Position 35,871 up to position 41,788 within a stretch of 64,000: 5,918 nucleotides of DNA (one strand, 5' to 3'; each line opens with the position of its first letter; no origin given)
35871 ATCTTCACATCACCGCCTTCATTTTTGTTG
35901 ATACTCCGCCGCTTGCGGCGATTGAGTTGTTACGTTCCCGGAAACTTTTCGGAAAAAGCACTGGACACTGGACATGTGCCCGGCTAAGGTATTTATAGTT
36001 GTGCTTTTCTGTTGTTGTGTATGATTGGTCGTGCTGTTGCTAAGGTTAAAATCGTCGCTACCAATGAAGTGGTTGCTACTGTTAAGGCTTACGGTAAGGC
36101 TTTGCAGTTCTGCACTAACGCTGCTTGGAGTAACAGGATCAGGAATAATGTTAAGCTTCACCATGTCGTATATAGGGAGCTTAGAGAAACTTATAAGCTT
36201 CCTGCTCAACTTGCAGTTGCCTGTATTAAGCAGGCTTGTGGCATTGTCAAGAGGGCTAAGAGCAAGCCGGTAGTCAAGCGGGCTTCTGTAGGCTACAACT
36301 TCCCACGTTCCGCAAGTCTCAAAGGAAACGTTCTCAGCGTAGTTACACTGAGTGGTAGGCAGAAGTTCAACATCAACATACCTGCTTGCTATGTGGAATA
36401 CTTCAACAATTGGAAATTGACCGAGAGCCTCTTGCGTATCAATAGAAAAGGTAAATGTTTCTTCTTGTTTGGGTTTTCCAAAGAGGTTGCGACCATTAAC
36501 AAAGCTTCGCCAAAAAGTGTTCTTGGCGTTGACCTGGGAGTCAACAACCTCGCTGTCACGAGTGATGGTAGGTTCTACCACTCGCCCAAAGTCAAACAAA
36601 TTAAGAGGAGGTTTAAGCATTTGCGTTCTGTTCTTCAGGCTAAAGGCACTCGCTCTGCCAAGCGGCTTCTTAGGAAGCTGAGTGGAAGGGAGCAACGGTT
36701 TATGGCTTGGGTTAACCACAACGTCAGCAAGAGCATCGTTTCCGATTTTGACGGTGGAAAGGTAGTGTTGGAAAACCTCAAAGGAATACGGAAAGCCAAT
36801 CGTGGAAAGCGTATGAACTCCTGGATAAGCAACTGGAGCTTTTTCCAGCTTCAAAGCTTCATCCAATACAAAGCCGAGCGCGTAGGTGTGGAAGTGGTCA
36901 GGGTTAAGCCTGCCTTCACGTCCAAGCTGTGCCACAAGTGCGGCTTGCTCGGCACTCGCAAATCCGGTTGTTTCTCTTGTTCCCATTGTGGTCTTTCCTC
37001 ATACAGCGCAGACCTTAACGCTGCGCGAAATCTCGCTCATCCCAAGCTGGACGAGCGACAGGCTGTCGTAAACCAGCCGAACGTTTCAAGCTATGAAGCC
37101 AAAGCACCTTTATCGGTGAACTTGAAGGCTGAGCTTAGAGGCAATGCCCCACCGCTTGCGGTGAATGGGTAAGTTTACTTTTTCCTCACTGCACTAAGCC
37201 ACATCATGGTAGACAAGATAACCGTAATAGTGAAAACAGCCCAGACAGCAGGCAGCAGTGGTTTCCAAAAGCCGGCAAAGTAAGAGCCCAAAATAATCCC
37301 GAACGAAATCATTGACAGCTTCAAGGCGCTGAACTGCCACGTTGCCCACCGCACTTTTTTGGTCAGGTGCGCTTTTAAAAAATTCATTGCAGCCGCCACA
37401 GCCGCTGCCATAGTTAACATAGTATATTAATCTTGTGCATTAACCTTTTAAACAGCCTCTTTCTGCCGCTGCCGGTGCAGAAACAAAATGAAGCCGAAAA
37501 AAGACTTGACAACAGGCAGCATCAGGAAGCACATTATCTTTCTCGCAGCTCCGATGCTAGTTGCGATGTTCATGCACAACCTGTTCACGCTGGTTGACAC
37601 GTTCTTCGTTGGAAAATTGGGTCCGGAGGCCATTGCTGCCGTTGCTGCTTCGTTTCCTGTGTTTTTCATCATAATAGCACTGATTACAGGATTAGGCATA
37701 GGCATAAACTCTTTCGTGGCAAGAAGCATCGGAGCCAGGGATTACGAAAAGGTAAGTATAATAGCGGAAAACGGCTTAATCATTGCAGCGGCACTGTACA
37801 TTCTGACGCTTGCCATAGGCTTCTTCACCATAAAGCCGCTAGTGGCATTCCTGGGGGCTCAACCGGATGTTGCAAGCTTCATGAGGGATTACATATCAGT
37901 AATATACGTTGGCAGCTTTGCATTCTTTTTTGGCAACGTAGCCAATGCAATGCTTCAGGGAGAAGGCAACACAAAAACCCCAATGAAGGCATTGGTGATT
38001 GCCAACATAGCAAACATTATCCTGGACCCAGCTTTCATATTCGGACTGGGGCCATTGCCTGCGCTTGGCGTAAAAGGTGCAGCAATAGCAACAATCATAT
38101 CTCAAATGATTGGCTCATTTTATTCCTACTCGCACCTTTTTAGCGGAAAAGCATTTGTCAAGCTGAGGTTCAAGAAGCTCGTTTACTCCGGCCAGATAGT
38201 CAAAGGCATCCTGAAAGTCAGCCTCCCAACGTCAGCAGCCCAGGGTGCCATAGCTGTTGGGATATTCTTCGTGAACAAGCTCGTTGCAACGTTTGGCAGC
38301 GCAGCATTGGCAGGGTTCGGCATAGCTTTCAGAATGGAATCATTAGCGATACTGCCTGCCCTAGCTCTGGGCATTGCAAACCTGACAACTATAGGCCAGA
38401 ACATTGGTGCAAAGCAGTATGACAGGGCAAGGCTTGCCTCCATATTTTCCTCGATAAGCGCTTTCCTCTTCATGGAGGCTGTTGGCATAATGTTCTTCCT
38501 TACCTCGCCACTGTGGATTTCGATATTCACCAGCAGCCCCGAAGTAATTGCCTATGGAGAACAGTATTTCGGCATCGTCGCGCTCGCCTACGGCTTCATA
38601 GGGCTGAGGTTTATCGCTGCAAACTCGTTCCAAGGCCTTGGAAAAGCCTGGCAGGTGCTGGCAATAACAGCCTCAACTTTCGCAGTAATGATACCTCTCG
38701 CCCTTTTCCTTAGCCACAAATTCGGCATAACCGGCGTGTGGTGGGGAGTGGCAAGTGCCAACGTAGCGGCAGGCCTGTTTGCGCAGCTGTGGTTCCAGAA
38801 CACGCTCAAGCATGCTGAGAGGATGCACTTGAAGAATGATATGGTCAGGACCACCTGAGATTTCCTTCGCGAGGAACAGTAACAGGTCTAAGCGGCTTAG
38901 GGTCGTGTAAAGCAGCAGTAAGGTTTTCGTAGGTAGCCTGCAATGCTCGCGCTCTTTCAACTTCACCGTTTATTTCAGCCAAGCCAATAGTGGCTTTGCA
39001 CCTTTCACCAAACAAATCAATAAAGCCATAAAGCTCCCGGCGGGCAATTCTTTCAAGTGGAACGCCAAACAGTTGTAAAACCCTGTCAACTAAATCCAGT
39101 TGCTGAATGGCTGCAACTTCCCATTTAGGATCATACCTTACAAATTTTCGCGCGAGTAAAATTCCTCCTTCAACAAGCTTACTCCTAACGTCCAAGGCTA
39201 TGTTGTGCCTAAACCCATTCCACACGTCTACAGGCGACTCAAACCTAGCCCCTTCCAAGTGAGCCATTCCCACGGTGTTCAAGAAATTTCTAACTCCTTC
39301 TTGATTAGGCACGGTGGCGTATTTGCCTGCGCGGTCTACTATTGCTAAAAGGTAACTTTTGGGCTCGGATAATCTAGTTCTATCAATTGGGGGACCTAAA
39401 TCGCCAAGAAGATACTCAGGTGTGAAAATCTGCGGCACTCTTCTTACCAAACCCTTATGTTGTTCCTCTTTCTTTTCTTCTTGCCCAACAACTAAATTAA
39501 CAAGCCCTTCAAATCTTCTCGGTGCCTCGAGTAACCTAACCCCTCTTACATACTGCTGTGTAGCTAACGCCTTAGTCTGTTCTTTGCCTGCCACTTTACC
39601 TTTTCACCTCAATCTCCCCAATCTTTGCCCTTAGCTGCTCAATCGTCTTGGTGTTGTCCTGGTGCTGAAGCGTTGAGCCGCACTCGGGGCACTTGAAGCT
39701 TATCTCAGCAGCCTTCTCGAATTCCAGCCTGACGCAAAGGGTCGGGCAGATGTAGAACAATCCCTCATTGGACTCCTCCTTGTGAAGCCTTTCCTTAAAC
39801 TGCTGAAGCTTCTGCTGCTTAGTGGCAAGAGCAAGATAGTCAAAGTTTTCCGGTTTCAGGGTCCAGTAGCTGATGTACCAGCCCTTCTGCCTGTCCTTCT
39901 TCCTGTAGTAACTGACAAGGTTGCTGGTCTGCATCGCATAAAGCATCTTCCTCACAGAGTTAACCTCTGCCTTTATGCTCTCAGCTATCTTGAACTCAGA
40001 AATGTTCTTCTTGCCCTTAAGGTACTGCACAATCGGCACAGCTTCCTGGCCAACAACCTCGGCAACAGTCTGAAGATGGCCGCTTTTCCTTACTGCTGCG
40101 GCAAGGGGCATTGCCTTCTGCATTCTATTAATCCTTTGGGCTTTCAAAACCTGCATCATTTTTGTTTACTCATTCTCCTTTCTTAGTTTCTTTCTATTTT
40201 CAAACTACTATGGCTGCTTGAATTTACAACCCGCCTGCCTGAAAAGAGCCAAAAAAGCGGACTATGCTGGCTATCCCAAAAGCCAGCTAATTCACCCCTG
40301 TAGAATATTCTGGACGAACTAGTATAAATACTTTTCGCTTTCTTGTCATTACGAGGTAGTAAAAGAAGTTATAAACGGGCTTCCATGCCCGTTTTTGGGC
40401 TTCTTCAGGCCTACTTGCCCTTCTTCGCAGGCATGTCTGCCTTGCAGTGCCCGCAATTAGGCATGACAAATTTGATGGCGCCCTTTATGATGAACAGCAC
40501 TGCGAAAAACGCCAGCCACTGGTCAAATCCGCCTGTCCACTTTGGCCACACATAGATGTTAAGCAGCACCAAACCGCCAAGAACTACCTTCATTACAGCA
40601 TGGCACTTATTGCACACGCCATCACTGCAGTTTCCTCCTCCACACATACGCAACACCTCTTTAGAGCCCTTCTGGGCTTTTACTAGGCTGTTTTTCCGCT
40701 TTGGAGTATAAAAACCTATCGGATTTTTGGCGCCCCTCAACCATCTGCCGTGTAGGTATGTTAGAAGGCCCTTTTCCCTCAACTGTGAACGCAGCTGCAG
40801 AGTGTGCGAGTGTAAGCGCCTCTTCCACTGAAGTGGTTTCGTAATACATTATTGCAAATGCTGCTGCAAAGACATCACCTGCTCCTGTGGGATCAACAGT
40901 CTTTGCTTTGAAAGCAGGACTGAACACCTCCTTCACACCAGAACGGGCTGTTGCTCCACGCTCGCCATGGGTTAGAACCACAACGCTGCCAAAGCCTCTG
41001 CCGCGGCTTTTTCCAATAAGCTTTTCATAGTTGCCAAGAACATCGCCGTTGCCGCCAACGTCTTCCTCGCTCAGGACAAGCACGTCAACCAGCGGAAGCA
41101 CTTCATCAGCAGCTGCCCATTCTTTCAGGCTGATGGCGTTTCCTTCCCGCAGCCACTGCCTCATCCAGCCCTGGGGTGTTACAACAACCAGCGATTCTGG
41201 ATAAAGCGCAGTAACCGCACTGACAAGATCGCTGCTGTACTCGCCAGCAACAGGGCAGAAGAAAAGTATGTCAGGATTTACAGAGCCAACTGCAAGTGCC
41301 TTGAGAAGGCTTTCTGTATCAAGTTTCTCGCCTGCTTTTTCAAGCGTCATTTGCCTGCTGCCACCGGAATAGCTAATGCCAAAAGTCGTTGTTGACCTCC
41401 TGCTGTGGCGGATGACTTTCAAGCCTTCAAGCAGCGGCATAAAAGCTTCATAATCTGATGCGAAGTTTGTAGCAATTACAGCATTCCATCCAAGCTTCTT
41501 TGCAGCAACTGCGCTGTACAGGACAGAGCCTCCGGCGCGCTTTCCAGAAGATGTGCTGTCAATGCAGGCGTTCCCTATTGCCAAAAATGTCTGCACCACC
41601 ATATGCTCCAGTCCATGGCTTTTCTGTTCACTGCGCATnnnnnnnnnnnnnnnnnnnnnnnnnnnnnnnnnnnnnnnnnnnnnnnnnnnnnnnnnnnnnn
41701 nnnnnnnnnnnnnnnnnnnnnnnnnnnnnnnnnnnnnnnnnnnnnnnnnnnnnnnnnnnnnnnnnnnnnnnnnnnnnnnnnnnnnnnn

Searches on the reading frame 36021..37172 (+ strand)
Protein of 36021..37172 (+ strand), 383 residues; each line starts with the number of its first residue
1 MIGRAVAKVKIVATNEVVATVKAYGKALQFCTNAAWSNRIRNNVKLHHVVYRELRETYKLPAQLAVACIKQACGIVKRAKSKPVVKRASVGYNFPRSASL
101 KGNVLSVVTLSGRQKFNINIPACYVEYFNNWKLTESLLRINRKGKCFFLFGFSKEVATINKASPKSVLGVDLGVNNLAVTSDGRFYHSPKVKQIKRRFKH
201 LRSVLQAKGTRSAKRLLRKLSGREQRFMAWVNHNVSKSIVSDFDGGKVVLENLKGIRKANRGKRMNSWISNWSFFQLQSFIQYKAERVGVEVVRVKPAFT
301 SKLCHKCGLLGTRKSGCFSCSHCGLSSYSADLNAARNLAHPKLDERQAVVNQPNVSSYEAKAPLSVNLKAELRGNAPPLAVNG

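Call 67: search_protein_families(library=pfam, proteins=[window:36021-37172:+], max_evalue=0.00001)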
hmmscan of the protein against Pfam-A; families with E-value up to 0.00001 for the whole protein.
window:36021-37172:+ (383 aa): 2 families
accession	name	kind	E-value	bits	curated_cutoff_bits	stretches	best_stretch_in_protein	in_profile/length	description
PF07282.18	Cas12f1-like_TNB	-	3.8e-19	69.1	26.3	1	274-338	1-60/60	Cas12f1-like, TNB domain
PF01385.25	OrfB_IS605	-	2e-09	38.2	30.5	1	159-244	10-104/120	Probable transposase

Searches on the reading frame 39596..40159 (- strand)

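Call 67: search_protein_families(library=pfam, proteins=[window:39596-40159:-], max_evalue=0.00001)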
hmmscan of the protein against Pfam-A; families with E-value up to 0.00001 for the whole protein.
window:39596-40159:- (187 aa): 1 family
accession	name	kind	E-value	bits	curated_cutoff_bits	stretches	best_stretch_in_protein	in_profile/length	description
PF02002.24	TFIIE_alpha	-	4.2e-14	52.7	22.9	1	32-129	7-104/105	TFIIE alpha subunit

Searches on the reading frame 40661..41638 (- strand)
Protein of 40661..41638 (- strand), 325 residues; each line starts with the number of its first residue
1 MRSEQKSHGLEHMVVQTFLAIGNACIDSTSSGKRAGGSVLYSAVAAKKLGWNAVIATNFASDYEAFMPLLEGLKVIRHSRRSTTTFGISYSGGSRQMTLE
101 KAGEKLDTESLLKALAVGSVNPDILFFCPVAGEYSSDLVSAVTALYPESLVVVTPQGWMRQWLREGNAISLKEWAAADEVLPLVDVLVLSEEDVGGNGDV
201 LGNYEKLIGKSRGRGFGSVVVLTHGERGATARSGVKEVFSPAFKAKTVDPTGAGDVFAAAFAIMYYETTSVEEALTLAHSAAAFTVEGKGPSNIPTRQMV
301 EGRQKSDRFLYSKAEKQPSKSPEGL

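Call 67: search_protein_families(library=pfam, proteins=[window:40661-41638:-], max_evalue=0.00001)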
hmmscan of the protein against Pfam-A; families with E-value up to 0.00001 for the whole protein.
window:40661-41638:- (325 aa): 1 family
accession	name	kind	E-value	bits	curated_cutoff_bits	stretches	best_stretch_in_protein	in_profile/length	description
PF00294.29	PfkB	-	6.1e-20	72.2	25.8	1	176-295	176-300/302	pfkB family carbohydrate kinase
